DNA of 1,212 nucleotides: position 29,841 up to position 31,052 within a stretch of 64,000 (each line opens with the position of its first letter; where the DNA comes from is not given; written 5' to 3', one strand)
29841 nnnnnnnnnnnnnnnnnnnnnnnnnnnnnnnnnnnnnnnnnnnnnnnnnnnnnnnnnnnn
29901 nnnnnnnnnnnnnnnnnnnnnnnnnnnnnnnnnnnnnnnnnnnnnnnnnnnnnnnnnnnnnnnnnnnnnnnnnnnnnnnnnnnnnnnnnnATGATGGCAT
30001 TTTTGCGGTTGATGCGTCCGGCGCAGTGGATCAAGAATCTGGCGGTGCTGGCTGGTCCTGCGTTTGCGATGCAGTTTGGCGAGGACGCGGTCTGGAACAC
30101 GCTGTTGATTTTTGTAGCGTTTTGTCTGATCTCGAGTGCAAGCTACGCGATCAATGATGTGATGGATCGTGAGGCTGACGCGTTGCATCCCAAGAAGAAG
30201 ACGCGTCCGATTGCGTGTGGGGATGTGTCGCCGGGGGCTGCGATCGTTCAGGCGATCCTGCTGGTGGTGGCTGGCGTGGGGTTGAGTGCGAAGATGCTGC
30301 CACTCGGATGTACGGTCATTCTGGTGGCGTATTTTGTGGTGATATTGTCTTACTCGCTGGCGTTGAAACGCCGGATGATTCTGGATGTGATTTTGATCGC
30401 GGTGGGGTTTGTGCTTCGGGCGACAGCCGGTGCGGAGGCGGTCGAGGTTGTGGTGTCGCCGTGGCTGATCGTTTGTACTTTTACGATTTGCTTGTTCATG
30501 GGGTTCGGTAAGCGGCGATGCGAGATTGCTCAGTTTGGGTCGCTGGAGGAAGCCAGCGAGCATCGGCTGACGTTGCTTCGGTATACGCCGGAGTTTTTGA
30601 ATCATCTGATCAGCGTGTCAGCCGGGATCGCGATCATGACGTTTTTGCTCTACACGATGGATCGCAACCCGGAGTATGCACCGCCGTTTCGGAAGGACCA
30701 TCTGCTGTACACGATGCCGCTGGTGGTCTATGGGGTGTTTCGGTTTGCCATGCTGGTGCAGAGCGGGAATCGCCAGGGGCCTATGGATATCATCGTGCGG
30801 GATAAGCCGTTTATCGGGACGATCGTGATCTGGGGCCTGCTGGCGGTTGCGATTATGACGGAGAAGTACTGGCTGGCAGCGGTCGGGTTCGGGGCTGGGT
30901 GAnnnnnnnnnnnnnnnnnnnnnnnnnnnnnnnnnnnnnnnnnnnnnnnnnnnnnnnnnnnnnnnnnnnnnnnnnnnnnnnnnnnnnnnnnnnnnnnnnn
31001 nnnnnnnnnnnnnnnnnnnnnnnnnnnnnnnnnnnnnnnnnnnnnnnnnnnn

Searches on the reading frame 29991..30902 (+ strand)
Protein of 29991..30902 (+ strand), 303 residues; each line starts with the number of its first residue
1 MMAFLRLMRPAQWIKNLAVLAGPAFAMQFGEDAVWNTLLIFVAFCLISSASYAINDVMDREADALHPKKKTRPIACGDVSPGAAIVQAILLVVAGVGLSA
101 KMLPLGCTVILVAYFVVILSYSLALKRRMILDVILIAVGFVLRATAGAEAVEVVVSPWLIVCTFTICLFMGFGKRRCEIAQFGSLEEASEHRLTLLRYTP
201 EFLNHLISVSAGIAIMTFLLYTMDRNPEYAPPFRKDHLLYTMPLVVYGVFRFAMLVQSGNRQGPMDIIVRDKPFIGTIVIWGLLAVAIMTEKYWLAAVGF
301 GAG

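Call 12: search_protein_families(library=ncbifam, proteins=[window:29991-30902:+], max_evalue=0.01)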
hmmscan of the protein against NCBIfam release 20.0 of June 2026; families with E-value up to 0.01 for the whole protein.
window:29991-30902:+ (303 aa): 29 families (the best 25 are shown)
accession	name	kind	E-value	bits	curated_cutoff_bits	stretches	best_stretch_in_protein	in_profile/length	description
NF008977.0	PRK12324.1-2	equivalog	4.5e-71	239.7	234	1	2-292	3-290/297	decaprenyl-phosphate phosphoribosyltransferase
NF008978.0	PRK12324.1-4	equivalog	2.3e-63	214.1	207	1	3-286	34-317/322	decaprenyl-phosphate phosphoribosyltransferase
NF006088.0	PRK08238.1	equivalog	3.8e-50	170.9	351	1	3-286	194-477/482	UbiA family prenyltransferase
NF008976.0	PRK12324.1-1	equivalog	3.3e-43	148.2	474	1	5-281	22-295/306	decaprenyl-phosphate phosphoribosyltransferase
NF009523.0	PRK12884.1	equivalog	1.3e-15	57.3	269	1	1-174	4-171/279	prenyltransferase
TIGR01473.1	cyoE_ctaB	equivalog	1.4e-14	54.6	210.3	1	3-152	2-153/281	heme o synthase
NF009521.0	PRK12882.1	equivalog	2.8e-13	49.7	296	1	2-137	6-138/280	geranylgeranylglycerol-phosphate geranylgeranyltransferase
TIGR01476.1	chlor_syn_BchG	subfamily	4.1e-11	42.9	212.3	1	4-151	3-156/283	(bacterio)chlorophyll synthase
NF005742.0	PRK07566.1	equivalog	4.8e-11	42.3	313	1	3-160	30-192/315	chlorophyll synthase ChlG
NF045897.1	SCO3242_trans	equivalog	1.4e-10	41.2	260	1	20-132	19-126/287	SCO3242 family prenyltransferase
NF003348.0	PRK04375.1-1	equivalog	1.9e-10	40.6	285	1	3-138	5-141/292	heme o synthase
NF035940.1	prenyl_rel_EboC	equivalog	1.8e-09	37.4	250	1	3-134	1-135/292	UbiA-like protein EboC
NF003349.0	PRK04375.1-2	equivalog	3.8e-09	36.2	246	1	3-151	27-176/318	heme o synthase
TIGR01474.1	ubiA_proteo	equivalog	5.1e-09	36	275.45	1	5-159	17-163/282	4-hydroxybenzoate octaprenyltransferase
TIGR01475.1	ubiA_other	subfamily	3.6e-08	33.2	180.8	1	32-165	33-168/282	UbiA-like polyprenyltransferase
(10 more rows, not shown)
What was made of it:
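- On UbiA superfamily, decaprenyl-phosphate phosphoribosyltransferase type: NF008977 at 239.7 bits against a cutoff of 234, over residues 2-292 (call 12).
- Checked: The gene is a UbiA-family decaprenyl-phosphate phosphoribosyltransferase (NF008977, 239.7 bits against a cutoff of 234; call 12).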

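Call 13: search_protein_families(library=pfam, proteins=[window:29991-30902:+], max_evalue=0.01)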
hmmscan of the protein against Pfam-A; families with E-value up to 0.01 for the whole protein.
window:29991-30902:+ (303 aa): 1 family
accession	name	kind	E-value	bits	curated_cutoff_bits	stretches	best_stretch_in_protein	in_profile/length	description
PF01040.23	UbiA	-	5.6e-26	91.8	34.2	1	18-173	4-158/250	UbiA prenyltransferase family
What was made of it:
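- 29991..30902 (+): UbiA-family gene (decaprenyl-phosphate phosphoribosyltransferase type), intact, 303 codons. NF008977 at 239.7 bits (cutoff 234); PF01040 at 5.6e-26 (calls 12, 13).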

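Call 14: find_related_loci(query=window:29991-30902:+, collection=genome_contigs, flank=8000)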
Query window:29991-30902:+ (303 aa) in genome_contigs; peptide patterns used: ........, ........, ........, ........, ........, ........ (x = any residue, [..] = any of these).
121 stretches matched a pattern; 55 encode a relative of the query (tblastn E <= 1e-3); 55 distinct loci.
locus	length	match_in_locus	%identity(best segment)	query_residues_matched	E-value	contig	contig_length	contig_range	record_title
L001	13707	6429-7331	67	1-301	6e-137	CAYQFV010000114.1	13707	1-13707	MAG TPA_asm: uncultured Phycisphaeraceae bacterium isolate binchicken_co253_191 genome assembly, contig: NODE_2977_lengt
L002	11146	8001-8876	69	1-294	4e-133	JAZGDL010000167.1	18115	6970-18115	MAG: Phycisphaerae bacterium isolate SCS3bin.42 SCS3bin.42_167, whole genome shotgun sequence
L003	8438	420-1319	67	1-300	3e-134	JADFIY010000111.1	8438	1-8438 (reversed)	MAG: Acidobacteria bacterium isolate B3T1L10 B3T1L10_NODE14523, whole genome shotgun sequence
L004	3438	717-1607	69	1-300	2e-135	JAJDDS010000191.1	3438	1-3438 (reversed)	MAG: Phycisphaerae bacterium isolate OFTM321 OFTM321_190, whole genome shotgun sequence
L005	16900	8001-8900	65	1-300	2e-130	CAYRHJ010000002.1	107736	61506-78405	MAG TPA_asm: uncultured Phycisphaeraceae bacterium isolate binchicken_co31_456 genome assembly, contig: k141_645529, who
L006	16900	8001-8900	60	1-301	1e-117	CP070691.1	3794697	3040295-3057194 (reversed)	MAG: Phycisphaerales bacterium isolate bin621 chromosome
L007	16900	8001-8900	62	1-301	2e-116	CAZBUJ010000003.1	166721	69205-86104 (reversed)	MAG TPA_asm: uncultured Phycisphaeraceae bacterium isolate SRP323688_co1_260 genome assembly, contig: NODE_174_length_16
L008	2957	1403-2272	61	4-293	1e-111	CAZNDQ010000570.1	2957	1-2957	MAG TPA_asm: uncultured Planctomycetales bacterium isolate SRP193661_co1_48 genome assembly, contig: NODE_35992_length_2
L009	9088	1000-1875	59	1-292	2e-106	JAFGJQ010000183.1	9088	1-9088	MAG: Phycisphaerae bacterium isolate Zod_Metabat.286 k87_4893564, whole genome shotgun sequence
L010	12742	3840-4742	58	1-301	4e-106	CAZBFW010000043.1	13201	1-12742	MAG TPA_asm: uncultured Phycisphaeraceae bacterium isolate binchicken_co43_71 genome assembly, contig: NODE_8442_length_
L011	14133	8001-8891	56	4-300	1e-104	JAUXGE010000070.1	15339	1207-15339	MAG: Planctomycetota bacterium isolate CSMAG_2921 CSMAG_2921_k117_2764782_length_15339_cov_31.0000, whole genome shotgun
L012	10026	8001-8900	53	4-302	3e-103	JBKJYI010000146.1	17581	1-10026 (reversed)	MAG: Phycisphaerae bacterium isolate swi_bin.202 k127_16212579, whole genome shotgun sequence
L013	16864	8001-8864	56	5-292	8e-103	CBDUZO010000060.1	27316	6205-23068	MAG TPA_asm: uncultured Phycisphaerales bacterium isolate SRR22302362_binner23_Refined_17 genome assembly, contig: ERZ25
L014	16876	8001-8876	57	1-292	2e-102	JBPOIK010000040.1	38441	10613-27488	MAG: Planctomycetota bacterium isolate MAG_549 c_000000542822, whole genome shotgun sequence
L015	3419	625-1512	55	4-300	2e-103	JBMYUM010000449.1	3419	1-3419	MAG: Phycisphaerae bacterium isolate ME_XS_2211_2_bin_15 ME_XS_2211_2_bin_15_472, whole genome shotgun sequence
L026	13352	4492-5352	54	4-291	9e-98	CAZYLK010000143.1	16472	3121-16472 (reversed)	MAG TPA_asm: uncultured Phycisphaeraceae bacterium isolate SRP193661_co1_22 genome assembly, contig: NODE_3629_length_16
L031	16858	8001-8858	54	4-288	3e-97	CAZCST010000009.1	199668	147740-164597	MAG TPA_asm: uncultured Phycisphaera sp. isolate binchicken_co200_315 genome assembly, contig: k141_550646, whole genome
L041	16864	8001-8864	51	3-289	3e-92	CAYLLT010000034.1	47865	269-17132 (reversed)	MAG TPA_asm: uncultured Planctomycetales bacterium isolate SRP119689_co1_258 genome assembly, contig: NODE_832_length_47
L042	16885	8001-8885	53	4-299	7e-96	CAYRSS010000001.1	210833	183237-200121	MAG TPA_asm: uncultured Phycisphaeraceae bacterium isolate SRP329715_co1_283 genome assembly, contig: NODE_33_length_210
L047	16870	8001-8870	45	2-294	1e-75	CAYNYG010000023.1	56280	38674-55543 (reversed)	MAG TPA_asm: uncultured Planctomycetales bacterium isolate SRP329715_co1_410 genome assembly, contig: NODE_638_length_56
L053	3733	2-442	53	160-303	2e-49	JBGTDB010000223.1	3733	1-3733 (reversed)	MAG: Phycisphaerae bacterium isolate JTS-RE133 k141_10643753, whole genome shotgun sequence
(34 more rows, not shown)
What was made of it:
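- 29991..30902 (+): Homologues align over residues 1-301 (call 14).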

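Call 16: find_encoding_contigs(protein=window:29991-30902:+, flank=10000, max_places=10)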
Protein window:29991-30902:+ (303 aa): no gene with exactly this product is on record in the collection.

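Call 18: find_homologous_proteins(query=window:29991-30902:+, max_evalue=1e-60)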
Query window:29991-30902:+ (303 aa): 784 proteins with E <= 1e-60 among 6937 candidates; the best 120 are listed.
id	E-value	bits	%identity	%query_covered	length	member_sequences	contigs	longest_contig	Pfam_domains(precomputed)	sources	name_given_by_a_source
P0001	3.4e-195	665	100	100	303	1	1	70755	PF01040.24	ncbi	-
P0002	1.0e-134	466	69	97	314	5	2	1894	PF01040.24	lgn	-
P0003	1.6e-133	463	69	98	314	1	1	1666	PF01040.24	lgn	-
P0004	9.0e-133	460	70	98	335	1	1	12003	PF01040.24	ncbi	-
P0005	1.2e-131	456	67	99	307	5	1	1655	PF01040.24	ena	-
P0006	7.7e-131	454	68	99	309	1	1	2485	PF01040.24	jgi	jgi:decaprenyl-phosphate phosphoribosyltransferase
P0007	1.0e-129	450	69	99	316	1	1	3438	PF01040.24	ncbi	-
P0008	3.0e-129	449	66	99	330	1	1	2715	PF01040.24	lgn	-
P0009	9.5e-128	444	69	97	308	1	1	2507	PF01040.24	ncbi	-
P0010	2.1e-127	442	65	99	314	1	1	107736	PF01040.24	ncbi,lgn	-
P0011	7.4e-127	441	69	97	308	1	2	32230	PF01040.24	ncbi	ncbi:MAG: decaprenyl-phosphate phosphoribosyltransferase [Phycisphaerae bacterium]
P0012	4.6e-126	438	66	99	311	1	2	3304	PF01040.24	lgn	-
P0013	1.1e-125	437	68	97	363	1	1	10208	PF01040.24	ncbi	-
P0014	1.3e-125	437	67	97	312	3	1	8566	PF01040.24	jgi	-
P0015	1.6e-124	433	63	99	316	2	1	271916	PF01040.24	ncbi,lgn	-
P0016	2.9e-124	432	63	98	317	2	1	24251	PF01040.24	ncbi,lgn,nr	ncbi:MAG: decaprenyl-phosphate phosphoribosyltransferase [Phycisphaerales bacterium]|nr:decaprenyl-p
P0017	1.1e-123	430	65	96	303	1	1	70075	PF01040.24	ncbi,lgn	-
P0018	4.2e-123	428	66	97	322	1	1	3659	PF01040.24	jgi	jgi:decaprenyl-phosphate phosphoribosyltransferase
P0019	1.3e-122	427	65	99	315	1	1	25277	PF01040.24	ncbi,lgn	-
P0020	7.5e-122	424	63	98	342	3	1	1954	PF01040.24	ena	-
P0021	1.2e-120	420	62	94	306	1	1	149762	PF01040.24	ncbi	-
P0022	2.3e-120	419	65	97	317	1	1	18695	PF01040.24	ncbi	-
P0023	3.2e-119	416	64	100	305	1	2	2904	PF01040.24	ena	-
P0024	4.0e-119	415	63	97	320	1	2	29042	PF01040.24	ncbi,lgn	-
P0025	1.0e-117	411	64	94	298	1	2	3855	PF01040.24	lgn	-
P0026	1.4e-117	410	64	96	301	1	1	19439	PF01040.24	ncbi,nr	ncbi:MAG: decaprenyl-phosphate phosphoribosyltransferase [bacterium]|nr:decaprenyl-phosphate phospho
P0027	1.9e-117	410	63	95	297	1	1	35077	PF01040.24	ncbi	ncbi:MAG: decaprenyl-phosphate phosphoribosyltransferase [Planctomycetota bacterium]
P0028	1.9e-117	410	63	95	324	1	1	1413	PF01040.24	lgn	-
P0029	1.0e-116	407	62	96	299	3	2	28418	PF01040.24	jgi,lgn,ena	-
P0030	5.4e-116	405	62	94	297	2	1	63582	PF01040.24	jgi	-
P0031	6.4e-116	405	62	95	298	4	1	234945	PF01040.24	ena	-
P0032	7.1e-116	405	62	94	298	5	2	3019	PF01040.24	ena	-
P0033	8.3e-116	404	61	99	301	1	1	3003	PF01040.24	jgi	-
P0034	1.8e-115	403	62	99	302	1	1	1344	PF01040.24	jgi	jgi:4-hydroxybenzoate polyprenyltransferase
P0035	2.7e-115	403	61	95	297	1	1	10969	PF01040.24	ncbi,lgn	-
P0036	3.9e-115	402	62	95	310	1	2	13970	PF01040.24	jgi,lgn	jgi:4-hydroxybenzoate polyprenyltransferase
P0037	3.9e-114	399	59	94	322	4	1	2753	PF01040.24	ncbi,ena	-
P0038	5.0e-114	399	62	95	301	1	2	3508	PF01040.24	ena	-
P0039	1.5e-113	397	61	99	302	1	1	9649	PF01040.24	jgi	jgi:4-hydroxybenzoate polyprenyltransferase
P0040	1.5e-113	397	62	99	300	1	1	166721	PF01040.24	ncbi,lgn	-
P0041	1.9e-113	397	62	95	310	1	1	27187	PF01040.24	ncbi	-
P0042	2.5e-113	396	61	99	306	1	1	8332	PF01040.24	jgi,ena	-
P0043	2.7e-113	396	59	95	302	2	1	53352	PF01040.24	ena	-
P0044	4.9e-113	395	60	96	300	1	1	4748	PF01040.24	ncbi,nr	ncbi:MAG: decaprenyl-phosphate phosphoribosyltransferase [bacterium]|nr:decaprenyl-phosphate phospho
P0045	5.6e-113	395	61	99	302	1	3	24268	PF01040.24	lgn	-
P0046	1.1e-112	394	62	94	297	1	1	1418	PF01040.24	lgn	-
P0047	1.3e-112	394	61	95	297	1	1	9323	PF01040.24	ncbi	-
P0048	1.5e-112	394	62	96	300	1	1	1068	PF01040.24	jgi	jgi:4-hydroxybenzoate polyprenyltransferase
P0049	2.1e-112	393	60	99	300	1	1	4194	PF01040.24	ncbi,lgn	ncbi:MAG: decaprenyl-phosphate phosphoribosyltransferase [Phycisphaerae bacterium]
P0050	2.2e-112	393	59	99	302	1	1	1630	PF01040.24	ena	-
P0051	2.8e-112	393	61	99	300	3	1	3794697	PF01040.24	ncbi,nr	ncbi:MAG: decaprenyl-phosphate phosphoribosyltransferase [Phycisphaerales bacterium]|nr:MAG: decapre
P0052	3.1e-112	393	61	97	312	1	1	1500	PF01040.24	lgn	-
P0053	3.5e-112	393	61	88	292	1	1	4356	PF01040.24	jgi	jgi:4-hydroxybenzoate polyprenyltransferase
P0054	4.2e-112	392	59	96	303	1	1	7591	PF01040.24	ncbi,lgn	-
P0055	5.4e-112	392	59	95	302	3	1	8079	PF01040.24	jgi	-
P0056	6.9e-112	392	58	99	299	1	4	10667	PF01040.24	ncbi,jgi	ncbi:MAG: decaprenyl-phosphate phosphoribosyltransferase [Planctomycetota bacterium]|jgi:4-hydroxybe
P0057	1.9e-111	390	61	96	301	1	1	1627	PF01040.24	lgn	-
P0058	3.0e-111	389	59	97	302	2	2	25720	PF01040.24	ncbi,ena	-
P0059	3.4e-111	389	59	95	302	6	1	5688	PF01040.24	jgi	-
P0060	7.7e-111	388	60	98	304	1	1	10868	PF01040.24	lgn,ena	-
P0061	9.7e-111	388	60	94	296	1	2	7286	PF01040.24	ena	-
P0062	1.4e-110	387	58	99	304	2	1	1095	PF01040.24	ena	-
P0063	2.4e-110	386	58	98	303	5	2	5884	PF01040.24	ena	-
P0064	4.2e-110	386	62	90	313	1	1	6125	PF01040.24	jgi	-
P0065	7.2e-110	385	58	96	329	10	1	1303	PF01040.24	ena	-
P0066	8.8e-110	385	59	97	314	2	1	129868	PF01040.24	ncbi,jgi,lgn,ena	-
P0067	4.5e-109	382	59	96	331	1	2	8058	PF01040.24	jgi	jgi:4-hydroxybenzoate polyprenyltransferase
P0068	3.7e-108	379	57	97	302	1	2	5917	PF01040.24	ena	-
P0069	4.0e-108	379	60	97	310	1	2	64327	PF01040.24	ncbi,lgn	-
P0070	1.3e-107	378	56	97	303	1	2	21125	PF01040.24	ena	-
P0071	2.3e-107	377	60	95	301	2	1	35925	PF01040.24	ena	-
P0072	8.2e-107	375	61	96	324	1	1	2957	PF01040.24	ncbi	-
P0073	2.4e-106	373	60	95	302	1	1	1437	PF01040.24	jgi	jgi:4-hydroxybenzoate polyprenyltransferase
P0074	3.3e-106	373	58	100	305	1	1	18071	PF01040.24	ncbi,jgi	-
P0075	6.3e-106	372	59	95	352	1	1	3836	PF01040.24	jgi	-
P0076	7.3e-106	372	58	97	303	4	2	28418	PF01040.24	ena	-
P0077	1.0e-105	371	57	99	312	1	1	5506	PF01040.24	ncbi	-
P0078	1.2e-105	371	60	89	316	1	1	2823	PF01040.24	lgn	-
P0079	3.5e-105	370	55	96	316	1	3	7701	PF01040.24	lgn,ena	-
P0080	7.4e-105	368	58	99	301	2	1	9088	PF01040.24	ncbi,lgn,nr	ncbi:MAG: decaprenyl-phosphate phosphoribosyltransferase [Phycisphaerae bacterium]|nr:decaprenyl-pho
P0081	1.4e-104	368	60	95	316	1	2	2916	PF01040.24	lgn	-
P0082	1.8e-104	367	59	96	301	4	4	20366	PF01040.24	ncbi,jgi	-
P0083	2.4e-104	367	59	95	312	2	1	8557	PF01040.24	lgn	-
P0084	7.9e-104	365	58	98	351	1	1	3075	PF01040.24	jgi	jgi:4-hydroxybenzoate polyprenyltransferase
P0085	1.2e-103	364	57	96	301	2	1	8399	PF01040.24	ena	-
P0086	1.3e-103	364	59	95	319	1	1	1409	PF01040.24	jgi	jgi:4-hydroxybenzoate polyprenyltransferase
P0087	3.7e-103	363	58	95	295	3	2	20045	PF01040.24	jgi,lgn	-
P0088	4.8e-103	363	58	95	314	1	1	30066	PF01040.24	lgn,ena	-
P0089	8.6e-103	362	57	100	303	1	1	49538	PF01040.24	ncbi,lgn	-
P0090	1.0e-102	361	60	93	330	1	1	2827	PF01040.24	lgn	-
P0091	1.3e-102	361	61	93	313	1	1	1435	PF01040.24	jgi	jgi:4-hydroxybenzoate polyprenyltransferase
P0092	1.5e-102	361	55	98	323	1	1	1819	PF01040.24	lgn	-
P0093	2.0e-102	361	55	98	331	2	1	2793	PF01040.24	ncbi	-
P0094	3.0e-102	360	56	98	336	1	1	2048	PF01040.24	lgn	-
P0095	3.7e-102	360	61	93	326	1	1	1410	PF01040.24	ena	-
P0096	5.2e-102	359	55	99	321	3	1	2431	PF01040.24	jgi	-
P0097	6.9e-102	359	56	98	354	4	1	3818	PF01040.24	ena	-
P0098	1.4e-101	358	56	97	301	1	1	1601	PF01040.24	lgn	-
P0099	3.3e-101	357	57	95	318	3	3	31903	PF01040.24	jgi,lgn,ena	jgi:4-hydroxybenzoate polyprenyltransferase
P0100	3.8e-101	356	59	87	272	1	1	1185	PF01040.24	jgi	jgi:4-hydroxybenzoate polyprenyltransferase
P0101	4.3e-101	356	53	98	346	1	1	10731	PF01040.24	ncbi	-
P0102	4.5e-101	356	58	95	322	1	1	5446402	PF01040.24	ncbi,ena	-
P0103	4.7e-101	356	59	93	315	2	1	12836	PF01040.24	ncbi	-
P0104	6.9e-101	355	56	97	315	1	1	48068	PF01040.24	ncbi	-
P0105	1.0e-100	355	55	95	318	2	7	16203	PF01040.24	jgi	-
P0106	1.3e-100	355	57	95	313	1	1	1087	PF01040.24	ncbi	-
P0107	1.7e-100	354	57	96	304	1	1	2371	PF01040.24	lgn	-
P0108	1.9e-100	354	57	96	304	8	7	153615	PF01040.24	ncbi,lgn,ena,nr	ncbi:MAG: UbiA prenyltransferase family protein [Phycisphaerales bacterium]|nr:UbiA prenyltransferas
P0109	5.4e-100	353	56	94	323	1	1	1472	PF01040.24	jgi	jgi:4-hydroxybenzoate polyprenyltransferase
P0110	7.3e-100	352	55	95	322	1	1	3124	PF01040.24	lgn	-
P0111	7.4e-100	352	57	91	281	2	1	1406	PF01040.24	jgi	-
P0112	8.7e-100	352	58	89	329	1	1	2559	PF01040.24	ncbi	-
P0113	1.1e-99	351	57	95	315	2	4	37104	PF01040.24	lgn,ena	-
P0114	1.3e-99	351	58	93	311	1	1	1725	PF01040.24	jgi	jgi:4-hydroxybenzoate polyprenyltransferase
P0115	1.6e-99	351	56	100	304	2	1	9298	PF01040.24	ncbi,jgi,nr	ncbi:MAG: decaprenyl-phosphate phosphoribosyltransferase [Planctomycetes bacterium]|nr:decaprenyl-ph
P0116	2.4e-99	350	55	95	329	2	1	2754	PF01040.24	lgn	-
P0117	3.1e-99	350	57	93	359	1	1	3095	PF01040.24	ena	-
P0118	3.5e-99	350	57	97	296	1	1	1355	PF01040.24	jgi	jgi:4-hydroxybenzoate polyprenyltransferase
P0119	3.6e-99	350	56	98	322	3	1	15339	PF01040.24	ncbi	-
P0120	4.4e-99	350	52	98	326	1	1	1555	PF01040.24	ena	-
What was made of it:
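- On Integrative-element scar in the 3' end of a protein-coding gene (e14/icd type): No relative is closer than 70% aa identity (call 18).
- No close relative exists, so neither the empty site nor an intermediate with a full tandem duplication can be observed (call 18).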

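Call 33: search_protein_families(library=pfam, proteins=[L001:7373-8560:+], max_evalue=1)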
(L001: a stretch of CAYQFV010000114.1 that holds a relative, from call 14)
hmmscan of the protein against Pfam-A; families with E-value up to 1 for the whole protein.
L001:7373-8560:+ (396 aa): 2 families
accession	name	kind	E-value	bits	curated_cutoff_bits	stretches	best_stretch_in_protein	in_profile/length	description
PF04015.17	DUF362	-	2.7e-23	83.5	24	1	42-253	2-200/200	Domain of unknown function (DUF362)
PF13662.12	Toprim_4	-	0.13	13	25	1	193-245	4-61/85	Toprim domain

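Call 38: find_related_loci(query=window:29991-30902:+, collection=viral_contigs, flank=10000)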
Query window:29991-30902:+ (303 aa) in viral_contigs; peptide patterns used: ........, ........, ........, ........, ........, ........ (x = any residue, [..] = any of these).
17 stretches matched a pattern, but none encodes a relative of the query by tblastn (E <= 1e-3).

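Call 41: find_related_loci(query=A3, collection=viral_contigs, flank=10000)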
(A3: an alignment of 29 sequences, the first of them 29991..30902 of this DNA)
Query A3 (303 aa) in viral_contigs; peptide patterns used: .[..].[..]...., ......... (x = any residue, [..] = any of these).
35 stretches matched a pattern, but none encodes a relative of the query by tblastn (E <= 1e-3).

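Call 57: list_cluster_members(proteins=[P0001, P0121, P0141, P0142])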
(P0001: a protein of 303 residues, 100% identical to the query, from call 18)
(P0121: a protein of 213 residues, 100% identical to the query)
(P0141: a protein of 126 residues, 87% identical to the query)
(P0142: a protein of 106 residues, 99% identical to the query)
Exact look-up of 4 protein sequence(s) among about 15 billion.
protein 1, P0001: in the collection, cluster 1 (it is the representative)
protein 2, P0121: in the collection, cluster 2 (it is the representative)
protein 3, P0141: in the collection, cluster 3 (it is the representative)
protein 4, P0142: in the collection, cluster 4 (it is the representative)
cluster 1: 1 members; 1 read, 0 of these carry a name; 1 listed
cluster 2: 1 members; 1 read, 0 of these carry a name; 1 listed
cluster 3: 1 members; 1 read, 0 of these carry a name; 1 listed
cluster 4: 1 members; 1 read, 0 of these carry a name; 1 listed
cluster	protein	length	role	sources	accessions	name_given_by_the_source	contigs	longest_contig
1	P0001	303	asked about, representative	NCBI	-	-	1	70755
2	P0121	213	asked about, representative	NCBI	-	-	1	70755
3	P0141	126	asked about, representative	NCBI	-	-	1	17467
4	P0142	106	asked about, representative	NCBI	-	-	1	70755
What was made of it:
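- The source is a single NCBI contig of 70,755 bp with no second copy in any database (calls 18, 57).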
